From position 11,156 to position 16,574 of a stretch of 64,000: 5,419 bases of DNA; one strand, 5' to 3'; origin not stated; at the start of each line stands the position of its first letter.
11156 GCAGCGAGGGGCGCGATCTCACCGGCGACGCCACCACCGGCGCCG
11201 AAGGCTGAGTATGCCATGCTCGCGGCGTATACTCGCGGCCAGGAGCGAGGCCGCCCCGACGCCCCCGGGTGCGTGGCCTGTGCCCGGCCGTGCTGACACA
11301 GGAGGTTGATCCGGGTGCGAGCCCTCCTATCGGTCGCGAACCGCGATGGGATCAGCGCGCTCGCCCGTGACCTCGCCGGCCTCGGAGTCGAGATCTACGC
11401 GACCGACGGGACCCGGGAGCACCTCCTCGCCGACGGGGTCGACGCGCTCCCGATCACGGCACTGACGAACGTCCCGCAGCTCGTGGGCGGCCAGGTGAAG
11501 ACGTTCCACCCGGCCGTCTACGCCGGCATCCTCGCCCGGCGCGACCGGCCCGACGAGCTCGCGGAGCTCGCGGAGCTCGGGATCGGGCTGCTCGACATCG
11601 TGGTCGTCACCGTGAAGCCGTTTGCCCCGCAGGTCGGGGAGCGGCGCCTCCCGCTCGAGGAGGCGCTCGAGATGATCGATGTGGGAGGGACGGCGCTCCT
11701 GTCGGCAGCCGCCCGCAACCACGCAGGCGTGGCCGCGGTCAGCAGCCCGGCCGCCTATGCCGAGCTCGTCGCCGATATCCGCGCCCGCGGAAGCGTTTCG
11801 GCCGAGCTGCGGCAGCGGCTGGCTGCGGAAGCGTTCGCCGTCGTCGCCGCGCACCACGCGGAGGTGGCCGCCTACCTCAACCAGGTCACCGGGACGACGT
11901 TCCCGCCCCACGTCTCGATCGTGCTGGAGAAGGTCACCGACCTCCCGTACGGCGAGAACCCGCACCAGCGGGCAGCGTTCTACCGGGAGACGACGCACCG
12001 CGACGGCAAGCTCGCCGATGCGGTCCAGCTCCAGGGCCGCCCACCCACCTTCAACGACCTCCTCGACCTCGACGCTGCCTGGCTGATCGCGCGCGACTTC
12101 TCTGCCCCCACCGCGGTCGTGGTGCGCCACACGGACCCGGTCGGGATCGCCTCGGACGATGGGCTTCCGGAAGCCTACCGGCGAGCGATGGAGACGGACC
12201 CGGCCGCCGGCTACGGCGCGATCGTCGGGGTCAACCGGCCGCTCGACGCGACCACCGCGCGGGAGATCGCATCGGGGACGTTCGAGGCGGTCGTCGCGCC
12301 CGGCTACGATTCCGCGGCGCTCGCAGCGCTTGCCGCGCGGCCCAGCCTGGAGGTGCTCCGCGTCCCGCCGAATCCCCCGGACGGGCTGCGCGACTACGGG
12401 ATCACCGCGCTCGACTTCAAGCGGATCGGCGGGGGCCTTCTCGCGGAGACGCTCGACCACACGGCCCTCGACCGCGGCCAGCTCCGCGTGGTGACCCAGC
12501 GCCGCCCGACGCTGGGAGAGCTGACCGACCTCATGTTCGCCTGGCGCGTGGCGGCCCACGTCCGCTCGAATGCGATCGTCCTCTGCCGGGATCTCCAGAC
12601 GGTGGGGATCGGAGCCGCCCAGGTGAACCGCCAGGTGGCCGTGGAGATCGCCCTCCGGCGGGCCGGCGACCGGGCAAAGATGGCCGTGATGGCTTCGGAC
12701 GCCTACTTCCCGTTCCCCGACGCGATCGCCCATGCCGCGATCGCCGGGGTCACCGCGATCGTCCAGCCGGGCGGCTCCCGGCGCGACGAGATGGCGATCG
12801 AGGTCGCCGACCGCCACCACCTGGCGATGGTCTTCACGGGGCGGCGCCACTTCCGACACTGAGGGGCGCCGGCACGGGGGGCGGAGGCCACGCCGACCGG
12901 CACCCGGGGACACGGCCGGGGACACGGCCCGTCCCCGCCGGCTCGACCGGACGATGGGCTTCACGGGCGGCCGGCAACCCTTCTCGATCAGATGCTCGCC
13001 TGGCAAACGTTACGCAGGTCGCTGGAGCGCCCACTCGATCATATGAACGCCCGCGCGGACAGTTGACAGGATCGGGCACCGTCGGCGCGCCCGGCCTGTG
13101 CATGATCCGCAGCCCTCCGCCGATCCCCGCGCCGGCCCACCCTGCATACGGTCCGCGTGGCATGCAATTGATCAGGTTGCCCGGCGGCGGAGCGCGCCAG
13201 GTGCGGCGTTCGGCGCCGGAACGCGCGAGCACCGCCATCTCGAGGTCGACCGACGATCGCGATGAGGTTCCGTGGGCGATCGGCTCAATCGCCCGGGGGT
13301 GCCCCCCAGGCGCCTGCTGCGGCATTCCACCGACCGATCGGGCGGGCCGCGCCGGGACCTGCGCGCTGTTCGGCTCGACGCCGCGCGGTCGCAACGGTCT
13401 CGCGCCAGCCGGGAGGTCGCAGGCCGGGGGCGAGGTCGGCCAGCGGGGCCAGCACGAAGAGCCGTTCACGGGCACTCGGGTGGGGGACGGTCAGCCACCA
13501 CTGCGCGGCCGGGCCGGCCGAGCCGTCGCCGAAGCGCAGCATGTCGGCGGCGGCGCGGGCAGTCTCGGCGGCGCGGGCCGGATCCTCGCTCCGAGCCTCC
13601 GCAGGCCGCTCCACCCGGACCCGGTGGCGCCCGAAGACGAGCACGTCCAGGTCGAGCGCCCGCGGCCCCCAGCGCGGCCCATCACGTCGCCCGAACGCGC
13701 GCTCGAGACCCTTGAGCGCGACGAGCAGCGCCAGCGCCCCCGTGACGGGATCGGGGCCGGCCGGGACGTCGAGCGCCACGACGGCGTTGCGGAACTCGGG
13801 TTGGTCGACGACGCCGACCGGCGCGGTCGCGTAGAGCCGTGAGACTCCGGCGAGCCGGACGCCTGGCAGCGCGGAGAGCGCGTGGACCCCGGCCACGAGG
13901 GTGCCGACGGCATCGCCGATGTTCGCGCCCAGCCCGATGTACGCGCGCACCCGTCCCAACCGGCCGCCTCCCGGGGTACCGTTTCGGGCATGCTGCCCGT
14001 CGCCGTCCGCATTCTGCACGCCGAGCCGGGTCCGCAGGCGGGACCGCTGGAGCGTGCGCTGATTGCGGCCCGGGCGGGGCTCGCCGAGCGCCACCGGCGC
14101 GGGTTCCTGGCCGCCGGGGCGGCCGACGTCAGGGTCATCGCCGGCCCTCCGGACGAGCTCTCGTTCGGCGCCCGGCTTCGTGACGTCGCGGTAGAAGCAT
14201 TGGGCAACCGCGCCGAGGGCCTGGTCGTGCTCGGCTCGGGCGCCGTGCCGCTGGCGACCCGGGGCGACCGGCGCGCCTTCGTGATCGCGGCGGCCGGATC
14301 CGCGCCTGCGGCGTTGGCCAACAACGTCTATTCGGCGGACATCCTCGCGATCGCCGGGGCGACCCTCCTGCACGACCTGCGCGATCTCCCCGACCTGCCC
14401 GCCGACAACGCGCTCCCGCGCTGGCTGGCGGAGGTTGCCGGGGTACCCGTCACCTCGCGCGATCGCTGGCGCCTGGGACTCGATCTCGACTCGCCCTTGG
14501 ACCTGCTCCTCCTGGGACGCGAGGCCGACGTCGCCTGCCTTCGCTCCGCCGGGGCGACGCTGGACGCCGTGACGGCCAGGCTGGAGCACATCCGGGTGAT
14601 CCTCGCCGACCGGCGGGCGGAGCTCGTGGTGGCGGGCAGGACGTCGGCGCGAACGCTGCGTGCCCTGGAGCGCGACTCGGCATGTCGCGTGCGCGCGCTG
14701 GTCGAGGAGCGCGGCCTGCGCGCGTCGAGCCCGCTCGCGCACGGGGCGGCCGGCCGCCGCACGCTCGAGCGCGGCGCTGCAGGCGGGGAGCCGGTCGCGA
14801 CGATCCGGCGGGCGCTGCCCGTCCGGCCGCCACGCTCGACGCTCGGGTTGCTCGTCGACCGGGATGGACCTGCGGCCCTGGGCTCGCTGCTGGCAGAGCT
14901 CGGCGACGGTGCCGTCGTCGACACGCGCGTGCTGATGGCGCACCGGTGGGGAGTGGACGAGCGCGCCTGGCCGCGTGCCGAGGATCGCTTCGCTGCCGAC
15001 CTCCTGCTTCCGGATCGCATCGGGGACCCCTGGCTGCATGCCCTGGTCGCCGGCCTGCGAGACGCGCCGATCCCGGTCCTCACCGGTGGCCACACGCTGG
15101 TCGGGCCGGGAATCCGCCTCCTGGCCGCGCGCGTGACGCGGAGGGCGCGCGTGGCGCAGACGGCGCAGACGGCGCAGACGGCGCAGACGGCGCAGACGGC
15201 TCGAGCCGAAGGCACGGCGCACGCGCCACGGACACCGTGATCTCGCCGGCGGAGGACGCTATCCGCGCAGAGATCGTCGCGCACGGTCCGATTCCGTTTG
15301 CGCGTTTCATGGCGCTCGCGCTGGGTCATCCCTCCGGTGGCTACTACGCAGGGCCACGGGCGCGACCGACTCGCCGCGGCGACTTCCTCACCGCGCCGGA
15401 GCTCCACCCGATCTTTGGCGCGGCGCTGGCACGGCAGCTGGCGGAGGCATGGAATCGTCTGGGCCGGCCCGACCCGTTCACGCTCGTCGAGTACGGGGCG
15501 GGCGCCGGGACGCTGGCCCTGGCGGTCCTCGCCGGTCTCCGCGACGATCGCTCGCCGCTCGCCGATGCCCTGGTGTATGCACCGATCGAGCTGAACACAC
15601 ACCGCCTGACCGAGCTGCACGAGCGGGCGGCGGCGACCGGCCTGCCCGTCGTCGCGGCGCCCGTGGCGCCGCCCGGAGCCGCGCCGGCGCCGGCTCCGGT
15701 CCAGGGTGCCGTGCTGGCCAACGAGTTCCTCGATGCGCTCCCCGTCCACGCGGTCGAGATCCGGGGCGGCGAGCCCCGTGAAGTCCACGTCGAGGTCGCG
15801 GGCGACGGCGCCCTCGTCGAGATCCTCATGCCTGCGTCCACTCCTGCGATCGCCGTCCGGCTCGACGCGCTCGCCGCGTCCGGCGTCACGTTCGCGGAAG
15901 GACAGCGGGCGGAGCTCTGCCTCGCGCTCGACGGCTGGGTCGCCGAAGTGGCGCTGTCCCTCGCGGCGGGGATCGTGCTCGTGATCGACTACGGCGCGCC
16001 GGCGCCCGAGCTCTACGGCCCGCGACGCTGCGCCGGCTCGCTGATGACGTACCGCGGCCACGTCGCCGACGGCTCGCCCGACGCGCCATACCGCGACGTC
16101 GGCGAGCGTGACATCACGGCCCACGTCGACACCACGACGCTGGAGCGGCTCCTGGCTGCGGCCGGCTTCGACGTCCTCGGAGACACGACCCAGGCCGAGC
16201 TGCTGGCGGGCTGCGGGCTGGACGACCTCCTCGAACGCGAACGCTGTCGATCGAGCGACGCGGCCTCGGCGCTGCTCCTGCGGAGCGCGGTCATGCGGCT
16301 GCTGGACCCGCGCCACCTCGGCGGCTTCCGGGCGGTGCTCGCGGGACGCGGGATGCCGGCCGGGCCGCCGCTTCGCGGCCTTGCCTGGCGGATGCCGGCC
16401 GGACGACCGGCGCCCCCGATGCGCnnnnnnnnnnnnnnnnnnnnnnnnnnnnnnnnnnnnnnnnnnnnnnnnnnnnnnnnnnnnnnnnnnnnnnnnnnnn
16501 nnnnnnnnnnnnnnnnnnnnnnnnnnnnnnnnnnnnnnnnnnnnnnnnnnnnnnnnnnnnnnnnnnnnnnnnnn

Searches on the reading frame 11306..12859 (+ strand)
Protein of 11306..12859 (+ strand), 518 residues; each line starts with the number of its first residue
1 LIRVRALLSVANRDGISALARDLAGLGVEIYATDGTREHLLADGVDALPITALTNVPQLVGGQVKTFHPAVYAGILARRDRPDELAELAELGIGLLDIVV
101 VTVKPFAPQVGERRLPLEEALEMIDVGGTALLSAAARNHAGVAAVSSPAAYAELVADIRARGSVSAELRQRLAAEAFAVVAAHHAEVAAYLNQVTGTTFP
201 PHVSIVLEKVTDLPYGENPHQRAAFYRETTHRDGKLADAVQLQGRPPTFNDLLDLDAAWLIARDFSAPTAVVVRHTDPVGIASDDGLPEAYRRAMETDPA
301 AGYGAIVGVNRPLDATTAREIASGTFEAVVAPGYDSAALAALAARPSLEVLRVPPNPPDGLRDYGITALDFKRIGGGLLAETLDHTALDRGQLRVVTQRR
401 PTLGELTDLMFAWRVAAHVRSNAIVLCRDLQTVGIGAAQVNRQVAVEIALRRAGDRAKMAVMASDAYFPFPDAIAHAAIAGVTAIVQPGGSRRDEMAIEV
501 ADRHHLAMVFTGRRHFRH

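Call 69: search_protein_families(library=pfam, proteins=[window:11306-12859:+], max_evalue=0.0001)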
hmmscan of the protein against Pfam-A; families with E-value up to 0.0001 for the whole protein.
window:11306-12859:+ (518 aa): 2 families
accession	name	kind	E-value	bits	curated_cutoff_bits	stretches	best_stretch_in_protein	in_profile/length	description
PF01808.24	AICARFT_IMPCHas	-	1.2e-90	304.6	25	1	135-451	1-310/311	AICARFT/IMPCHase bienzyme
PF02142.27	MGS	-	5.7e-09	36.4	24.1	1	16-128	2-92/94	MGS-like domain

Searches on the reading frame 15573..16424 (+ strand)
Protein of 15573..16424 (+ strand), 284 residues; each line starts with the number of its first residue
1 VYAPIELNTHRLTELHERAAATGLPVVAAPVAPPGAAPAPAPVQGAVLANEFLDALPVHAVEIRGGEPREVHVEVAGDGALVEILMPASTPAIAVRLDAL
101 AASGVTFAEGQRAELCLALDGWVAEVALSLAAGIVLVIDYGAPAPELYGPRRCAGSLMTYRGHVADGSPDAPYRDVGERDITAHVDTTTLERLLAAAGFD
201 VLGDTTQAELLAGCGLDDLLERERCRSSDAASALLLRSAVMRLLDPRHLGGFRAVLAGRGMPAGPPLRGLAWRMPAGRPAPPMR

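Call 70: search_protein_families(library=pfam, proteins=[window:15573-16424:+], max_evalue=0.0001)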
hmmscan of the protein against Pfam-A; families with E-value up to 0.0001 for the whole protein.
window:15573-16424:+ (284 aa): 1 family
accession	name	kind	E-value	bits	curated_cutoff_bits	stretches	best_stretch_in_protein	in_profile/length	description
PF02636.23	Methyltransf_28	-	2e-32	113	23.3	1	42-203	91-247/249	Putative S-adenosyl-L-methionine-dependent methyltransferase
